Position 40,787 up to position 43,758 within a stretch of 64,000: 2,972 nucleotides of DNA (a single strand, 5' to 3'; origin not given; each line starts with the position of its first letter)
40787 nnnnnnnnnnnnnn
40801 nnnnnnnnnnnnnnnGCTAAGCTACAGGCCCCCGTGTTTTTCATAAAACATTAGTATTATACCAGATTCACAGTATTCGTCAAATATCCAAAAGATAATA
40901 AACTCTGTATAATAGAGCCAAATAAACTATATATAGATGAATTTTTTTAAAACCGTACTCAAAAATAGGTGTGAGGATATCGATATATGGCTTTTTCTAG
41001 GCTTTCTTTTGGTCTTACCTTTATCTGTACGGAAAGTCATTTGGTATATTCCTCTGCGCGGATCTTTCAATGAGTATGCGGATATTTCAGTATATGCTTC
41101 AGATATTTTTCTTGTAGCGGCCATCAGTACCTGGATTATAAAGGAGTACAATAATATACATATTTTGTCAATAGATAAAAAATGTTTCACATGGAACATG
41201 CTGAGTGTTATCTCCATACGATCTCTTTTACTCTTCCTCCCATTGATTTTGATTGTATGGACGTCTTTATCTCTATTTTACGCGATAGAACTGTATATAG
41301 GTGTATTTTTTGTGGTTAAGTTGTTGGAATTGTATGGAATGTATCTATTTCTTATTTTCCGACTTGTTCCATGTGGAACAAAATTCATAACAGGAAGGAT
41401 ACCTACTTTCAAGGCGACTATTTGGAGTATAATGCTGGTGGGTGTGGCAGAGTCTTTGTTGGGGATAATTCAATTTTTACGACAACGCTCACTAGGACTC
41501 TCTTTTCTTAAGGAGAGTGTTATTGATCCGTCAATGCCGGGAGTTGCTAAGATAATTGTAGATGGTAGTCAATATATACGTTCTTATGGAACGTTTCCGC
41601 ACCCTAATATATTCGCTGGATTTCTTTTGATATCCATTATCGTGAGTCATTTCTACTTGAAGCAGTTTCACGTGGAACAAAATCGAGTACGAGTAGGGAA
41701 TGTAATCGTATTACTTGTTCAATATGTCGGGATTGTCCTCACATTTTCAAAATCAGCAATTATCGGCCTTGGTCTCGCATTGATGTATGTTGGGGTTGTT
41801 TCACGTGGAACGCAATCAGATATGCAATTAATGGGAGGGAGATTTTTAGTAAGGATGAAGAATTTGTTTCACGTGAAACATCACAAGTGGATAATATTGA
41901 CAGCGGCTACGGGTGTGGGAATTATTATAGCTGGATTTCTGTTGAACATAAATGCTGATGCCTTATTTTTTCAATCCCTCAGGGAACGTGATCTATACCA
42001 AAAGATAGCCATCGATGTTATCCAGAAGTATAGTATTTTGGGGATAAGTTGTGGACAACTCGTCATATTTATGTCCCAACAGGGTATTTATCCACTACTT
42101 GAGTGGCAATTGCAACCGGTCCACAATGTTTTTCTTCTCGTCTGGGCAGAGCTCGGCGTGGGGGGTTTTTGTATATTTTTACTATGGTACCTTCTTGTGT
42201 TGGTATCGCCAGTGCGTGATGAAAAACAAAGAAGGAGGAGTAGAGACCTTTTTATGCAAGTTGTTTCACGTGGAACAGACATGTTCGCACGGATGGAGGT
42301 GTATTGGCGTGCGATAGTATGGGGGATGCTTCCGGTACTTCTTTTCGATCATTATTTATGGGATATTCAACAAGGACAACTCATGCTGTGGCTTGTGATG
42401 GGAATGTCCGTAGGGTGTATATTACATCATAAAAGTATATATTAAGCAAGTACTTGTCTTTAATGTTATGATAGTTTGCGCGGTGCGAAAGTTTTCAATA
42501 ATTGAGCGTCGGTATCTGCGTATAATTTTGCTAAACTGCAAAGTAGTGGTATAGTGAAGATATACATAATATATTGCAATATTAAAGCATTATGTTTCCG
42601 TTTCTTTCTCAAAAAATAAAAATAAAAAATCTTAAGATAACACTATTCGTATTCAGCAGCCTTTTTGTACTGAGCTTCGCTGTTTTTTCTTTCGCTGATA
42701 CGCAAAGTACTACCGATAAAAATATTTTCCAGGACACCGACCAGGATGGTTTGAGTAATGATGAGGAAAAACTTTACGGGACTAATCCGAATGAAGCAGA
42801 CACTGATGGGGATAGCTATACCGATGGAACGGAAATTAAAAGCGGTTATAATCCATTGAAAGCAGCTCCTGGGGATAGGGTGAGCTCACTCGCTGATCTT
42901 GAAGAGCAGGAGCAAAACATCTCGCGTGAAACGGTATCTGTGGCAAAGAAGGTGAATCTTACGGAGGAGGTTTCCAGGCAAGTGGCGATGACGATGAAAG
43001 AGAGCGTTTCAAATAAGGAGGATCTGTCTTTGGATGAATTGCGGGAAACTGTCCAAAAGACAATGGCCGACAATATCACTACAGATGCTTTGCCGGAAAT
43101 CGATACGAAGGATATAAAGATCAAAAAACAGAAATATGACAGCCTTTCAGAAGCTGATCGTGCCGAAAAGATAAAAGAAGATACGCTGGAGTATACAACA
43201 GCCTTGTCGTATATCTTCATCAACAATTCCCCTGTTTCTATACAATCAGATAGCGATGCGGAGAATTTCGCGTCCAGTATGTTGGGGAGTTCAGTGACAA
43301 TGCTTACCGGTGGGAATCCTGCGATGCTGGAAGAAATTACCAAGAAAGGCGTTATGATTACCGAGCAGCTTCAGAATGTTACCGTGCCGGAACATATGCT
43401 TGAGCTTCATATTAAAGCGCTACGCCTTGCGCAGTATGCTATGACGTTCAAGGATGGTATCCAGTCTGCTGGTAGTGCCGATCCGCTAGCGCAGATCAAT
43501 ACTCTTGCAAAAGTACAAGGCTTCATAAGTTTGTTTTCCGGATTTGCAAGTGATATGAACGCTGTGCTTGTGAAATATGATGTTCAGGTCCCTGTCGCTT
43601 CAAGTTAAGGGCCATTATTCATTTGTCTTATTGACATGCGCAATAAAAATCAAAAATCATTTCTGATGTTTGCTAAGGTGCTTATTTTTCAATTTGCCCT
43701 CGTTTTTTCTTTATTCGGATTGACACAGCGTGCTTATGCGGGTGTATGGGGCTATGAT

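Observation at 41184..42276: Six copies of a 14-bp near-palindrome (GTTYCA-NN-TGRAAC) confined to one O-antigen-ligase-like gene, each in a predicted inter-helix loop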

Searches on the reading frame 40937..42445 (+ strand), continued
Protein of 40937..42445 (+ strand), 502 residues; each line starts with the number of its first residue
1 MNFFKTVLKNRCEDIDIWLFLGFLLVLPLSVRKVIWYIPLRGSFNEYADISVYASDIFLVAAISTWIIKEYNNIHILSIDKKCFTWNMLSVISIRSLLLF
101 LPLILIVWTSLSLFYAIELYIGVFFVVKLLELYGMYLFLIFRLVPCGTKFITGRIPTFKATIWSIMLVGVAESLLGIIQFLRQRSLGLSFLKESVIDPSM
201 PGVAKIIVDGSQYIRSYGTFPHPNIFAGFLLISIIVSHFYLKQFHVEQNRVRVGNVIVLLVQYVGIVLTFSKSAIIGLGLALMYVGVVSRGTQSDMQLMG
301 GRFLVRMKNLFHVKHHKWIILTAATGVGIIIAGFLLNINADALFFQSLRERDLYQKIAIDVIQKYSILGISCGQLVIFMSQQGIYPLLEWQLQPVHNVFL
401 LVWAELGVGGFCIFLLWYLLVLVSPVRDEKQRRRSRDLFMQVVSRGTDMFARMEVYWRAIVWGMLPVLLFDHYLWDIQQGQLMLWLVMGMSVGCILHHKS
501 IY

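Call 47: find_related_loci(query=A1, collection=genome_contigs, flank=10000)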
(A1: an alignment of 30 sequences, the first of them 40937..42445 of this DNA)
Query A1 (502 aa) in genome_contigs; peptide patterns used: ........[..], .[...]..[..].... (x = any residue, [..] = any of these).
567 stretches matched a pattern; 538 encode a relative of the query (tblastn E <= 1e-3); the best 80 are kept; 80 distinct loci.
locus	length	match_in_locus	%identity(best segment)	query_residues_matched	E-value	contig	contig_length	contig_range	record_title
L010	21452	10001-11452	50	5-502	5e-151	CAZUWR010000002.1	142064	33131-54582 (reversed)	MAG TPA_asm: uncultured Bdellovibrionales bacterium isolate SRP278252_co2_235 genome assembly, contig: NODE_134_length_1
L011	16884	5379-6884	37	1-497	2e-83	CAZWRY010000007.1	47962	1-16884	MAG TPA_asm: uncultured Bdellovibrionales bacterium isolate binchicken_co27_254 genome assembly, contig: NODE_1272_lengt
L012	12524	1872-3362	39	9-492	3e-83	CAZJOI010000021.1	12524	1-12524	MAG TPA_asm: uncultured Bdellovibrionales bacterium isolate SRP192927_co1_264 genome assembly, contig: NODE_11628_length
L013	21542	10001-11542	37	9-495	2e-80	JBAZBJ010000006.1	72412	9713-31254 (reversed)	MAG: Parcubacteria group bacterium isolate SO_2017_GW1_11 NODE_2133_length_72412_cov_1.602670_OW334_2017, whole genome s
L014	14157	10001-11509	38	16-493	9e-79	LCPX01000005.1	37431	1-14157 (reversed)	MAG: Candidatus Moranbacteria bacterium GW2011_GWE1_49_15 UY41_C0005, whole genome shotgun sequence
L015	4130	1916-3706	33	16-493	5e-78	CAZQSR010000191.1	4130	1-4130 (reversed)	MAG TPA_asm: uncultured Ignavibacteriaceae bacterium isolate binchicken_co190_329 genome assembly, contig: NODE_32803_le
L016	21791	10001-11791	33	16-493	7e-78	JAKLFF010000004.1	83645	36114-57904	MAG: Patescibacteria group bacterium isolate RA.bin150 RA.bin150_4, whole genome shotgun sequence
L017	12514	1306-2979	34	1-482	6e-77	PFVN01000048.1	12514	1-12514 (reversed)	MAG: Candidatus Moranbacteria bacterium CG_4_9_14_3_um_filter_42_9 CG_4_9_14_3_um_filter_150_scaffold_5277_c, whole geno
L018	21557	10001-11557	35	1-493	7e-77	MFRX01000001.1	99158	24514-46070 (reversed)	MAG: Candidatus Moranbacteria bacterium RIFCSPHIGHO2_02_FULL_40_12b rifcsphigho2_02_scaffold_1078, whole genome shotgun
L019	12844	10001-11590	36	16-490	4e-76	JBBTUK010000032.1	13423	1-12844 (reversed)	MAG: Patescibacteria group bacterium isolate H41-bin156_1 H41_bin156_1_000000000032, whole genome shotgun sequence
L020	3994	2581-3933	37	16-493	6e-76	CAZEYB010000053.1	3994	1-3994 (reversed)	MAG TPA_asm: uncultured Bdellovibrionales bacterium isolate binchicken_co387_13 genome assembly, contig: NODE_33319_leng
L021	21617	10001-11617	35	1-493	1e-75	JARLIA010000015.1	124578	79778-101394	MAG: Candidatus Paceibacterota bacterium isolate MAG_BA90 MetaBAT2_Bin_90_Anoxic_k141_2860060, whole genome shotgun sequ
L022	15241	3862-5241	37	10-493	9e-75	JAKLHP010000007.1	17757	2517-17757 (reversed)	MAG: Patescibacteria group bacterium isolate RA.bin66 RA.bin66_7, whole genome shotgun sequence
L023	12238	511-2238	35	1-487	5e-74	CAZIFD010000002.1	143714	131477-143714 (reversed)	MAG TPA_asm: uncultured Bdellovibrionales bacterium isolate binchicken_co168_52 genome assembly, contig: NODE_107_length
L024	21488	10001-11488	35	1-493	3e-73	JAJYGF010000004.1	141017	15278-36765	MAG: bacterium isolate DBS1-3.bin117 NODE_118_length_141017_cov_1.97993, whole genome shotgun sequence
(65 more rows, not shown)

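Call 54: find_encoding_contigs(protein=P0001, flank=10000, max_places=2)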
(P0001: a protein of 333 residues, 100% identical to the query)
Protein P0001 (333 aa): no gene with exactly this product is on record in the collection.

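Call 65: search_protein_families(library=ncbifam, proteins=[window:40937-42445:+, P0044], max_evalue=0.01)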
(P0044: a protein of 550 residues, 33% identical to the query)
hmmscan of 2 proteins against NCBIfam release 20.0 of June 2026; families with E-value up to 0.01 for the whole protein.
window:40937-42445:+ (502 aa): 0 families

P0044 (550 aa): 0 families

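Call 69: predict_structure(alignment_id=A1)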
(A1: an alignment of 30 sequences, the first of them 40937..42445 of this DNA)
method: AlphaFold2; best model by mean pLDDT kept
length: 502 residues; sequences in the alignment: 30
mean_pLDDT: 81.4   pTM: 0.85
mean pLDDT of the five models: 81.4, 78.6, 78.4, 75.7, 74.3
residues with pLDDT >= 90: 237; 70-90: 152; 50-70: 61; < 50: 52
segments of 3 or more residues with pLDDT < 50: 75-90, 292-314, 438-441, 499-502
pLDDT, mean of each block of 10 residues (from residue 1): 68 89 94 91 87 96 92 53 37 82 97 94 95 96 70 80 95 93 64 63 82 89 94 96 73 85 95 95 85 45 47 55 77 81 82 89 94 89 74 83 96 97 72 51 65 92 95 91 97 75 38
secondary structure, 60 per line:
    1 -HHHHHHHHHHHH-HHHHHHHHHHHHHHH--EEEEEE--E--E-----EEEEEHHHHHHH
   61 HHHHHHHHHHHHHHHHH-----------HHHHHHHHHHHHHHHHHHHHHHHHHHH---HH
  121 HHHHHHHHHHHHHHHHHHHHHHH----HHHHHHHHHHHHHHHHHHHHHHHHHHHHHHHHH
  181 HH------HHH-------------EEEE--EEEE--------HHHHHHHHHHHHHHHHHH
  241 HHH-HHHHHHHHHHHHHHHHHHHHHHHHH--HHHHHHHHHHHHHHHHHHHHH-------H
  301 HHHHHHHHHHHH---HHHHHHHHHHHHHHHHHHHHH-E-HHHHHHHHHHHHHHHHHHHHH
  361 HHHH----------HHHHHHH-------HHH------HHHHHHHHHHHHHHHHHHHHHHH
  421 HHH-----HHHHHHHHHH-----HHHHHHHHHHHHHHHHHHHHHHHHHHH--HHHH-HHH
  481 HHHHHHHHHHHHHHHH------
elements in order: H2-13 H15-29 E32-37 E49-53 H54-77 H89-115 H119-143 H148-182 E205-208 E211-214 H223-243 H245-269 H272-292 H300-312 H316-336 H340-364 H375-381 H398-423 H429-438 H444-470 H473-476 H478-496

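Call 71: fold_search(model_id=the predicted structure, library=pdb)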
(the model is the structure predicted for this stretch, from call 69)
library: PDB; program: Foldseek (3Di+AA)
matches with E <= 10: 62; with E <= 0.001: 1
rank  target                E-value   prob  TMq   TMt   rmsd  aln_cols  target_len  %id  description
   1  7tpg_B                1.9e-05  1.00  0.46  0.55   9.6       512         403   11  Single-Particle Cryo-EM Structure of the WaaL O-antigen ligase in its ligand bound state (released 2022-04-06)
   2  7p54_A                1.1e+00  0.04  0.08  0.10  34.4       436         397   11  Cryo-EM structure of human TTYH2 in GDN (released 2021-08-11)
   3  9g71_A                1.9e+00  0.03  0.09  0.11  35.2       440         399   12  Cryo-EM structure of TTYH2 in complex with lipids in GDN (released 2025-05-21)
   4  5ayo                  2.5e+00  0.04  0.15  0.17  21.9       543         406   10  Crystal structure of a bacterial homologue of iron transporter ferroportin in inward-facing state (released 2015-11-04)
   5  9u3s                  2.5e+00  0.04  0.14  0.15  21.7       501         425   10  Cryo-EM structure of human AC9 (TM domain) (released 2025-06-11)
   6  5oxk                  2.5e+00  0.02  0.09  0.10  24.8       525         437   10  PepTSt in complex with dipeptide Ala-Gln (released 2018-02-21)
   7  7p5j_A                3.0e+00  0.03  0.11  0.14  34.8       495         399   12  Cryo-EM structure of human TTYH1 in GDN (released 2021-08-11)
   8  8wjq                  3.4e+00  0.02  0.12  0.11  26.0       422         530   12  Cryo-EM structure of URAT1(R477S)-Urate complex (released 2024-08-28)
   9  8qrs                  3.5e+00  0.02  0.11  0.13  26.7       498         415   12  ASCT2 protomer in lipid nanodiscs with bound glutamine and Na+ ions in the intermediate outward-facing state (iOFS-up) (released 2024-08-14)
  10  8tzi                  3.7e+00  0.03  0.12  0.14  23.6       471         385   12  Human equilibrative nucleoside transporter-1, JH-ENT-01 bound (released 2024-08-28)
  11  4pl0_A                3.7e+00  0.02  0.10  0.09  27.1       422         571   14  Crystal structure of the antibacterial peptide ABC transporter McjD in an outward occluded state (released 2014-06-18)
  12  8s4u_A                3.7e+00  0.01  0.10  0.11  24.7       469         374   12  Cryo-EM structure of apo human SLC19A3 in outward-open state (released 2024-10-02)
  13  4p19_B                3.7e+00  0.01  0.08  0.10  25.3       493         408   14  Closed, apo inward-facing state of the glutamate transporter homologue GltPh (released 2014-06-04)
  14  6ob7                  3.9e+00  0.02  0.11  0.14  24.9       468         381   12  Human equilibrative nucleoside transporter-1, dilazep bound (released 2019-07-03)
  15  6ob6_B                4.2e+00  0.03  0.13  0.17  21.7       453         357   11  Human equilibrative nucleoside transporter-1, S-(4-nitrobenzyl)-6-thioinosine bound, merohedrally twinned (released 2019-07-03)
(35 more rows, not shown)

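Call 84: list_cluster_members(proteins=[P0001, P0044, P0052])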
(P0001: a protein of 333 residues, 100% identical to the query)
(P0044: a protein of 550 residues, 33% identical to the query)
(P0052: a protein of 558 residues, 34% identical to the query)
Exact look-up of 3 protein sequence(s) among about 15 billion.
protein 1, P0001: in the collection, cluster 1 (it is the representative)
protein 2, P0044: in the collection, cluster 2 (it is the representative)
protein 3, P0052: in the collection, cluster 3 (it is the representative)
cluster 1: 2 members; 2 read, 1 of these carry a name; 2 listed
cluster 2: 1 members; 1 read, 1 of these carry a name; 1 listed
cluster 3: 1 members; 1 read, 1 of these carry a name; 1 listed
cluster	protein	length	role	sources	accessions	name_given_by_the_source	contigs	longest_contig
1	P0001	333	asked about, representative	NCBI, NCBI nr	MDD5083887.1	MAG: O-antigen ligase family protein [Candidatus Moranbacteria bacterium] | O-antigen ligase family protein [Candidatus Moranbacteria bacterium]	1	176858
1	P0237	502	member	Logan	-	-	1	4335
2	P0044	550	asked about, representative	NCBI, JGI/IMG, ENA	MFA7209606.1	MAG: O-antigen ligase family protein [Parcubacteria group bacterium]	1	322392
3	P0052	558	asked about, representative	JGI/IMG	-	hypothetical protein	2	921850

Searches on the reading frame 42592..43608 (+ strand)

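Call 8: search_protein_families(library=pfam, proteins=[window:42592-43608:+])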
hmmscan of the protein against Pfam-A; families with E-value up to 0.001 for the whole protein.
window:42592-43608:+ (338 aa): 1 family
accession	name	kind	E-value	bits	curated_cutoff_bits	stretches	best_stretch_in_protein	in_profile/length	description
PF18884.5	TSP3_bac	-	6.6e-09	35.9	25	1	48-67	1-20/22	Bacterial TSP3 repeat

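Call 65: search_protein_families(library=ncbifam, proteins=[window:42592-43608:+], max_evalue=0.01)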
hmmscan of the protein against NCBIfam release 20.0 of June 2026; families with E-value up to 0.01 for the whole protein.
window:42592-43608:+ (338 aa): 2 families
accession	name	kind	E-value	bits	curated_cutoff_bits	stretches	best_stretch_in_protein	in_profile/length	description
NF033765.2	gliding_CglD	equivalog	2.5e-05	22.3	400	1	46-83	264-301/1124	adventurous gliding motility lipoprotein CglD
NF047639.1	throspo3_MtsD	equivalog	0.00021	19.5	800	1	40-92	452-504/651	cell-cell cohesion protein MtsD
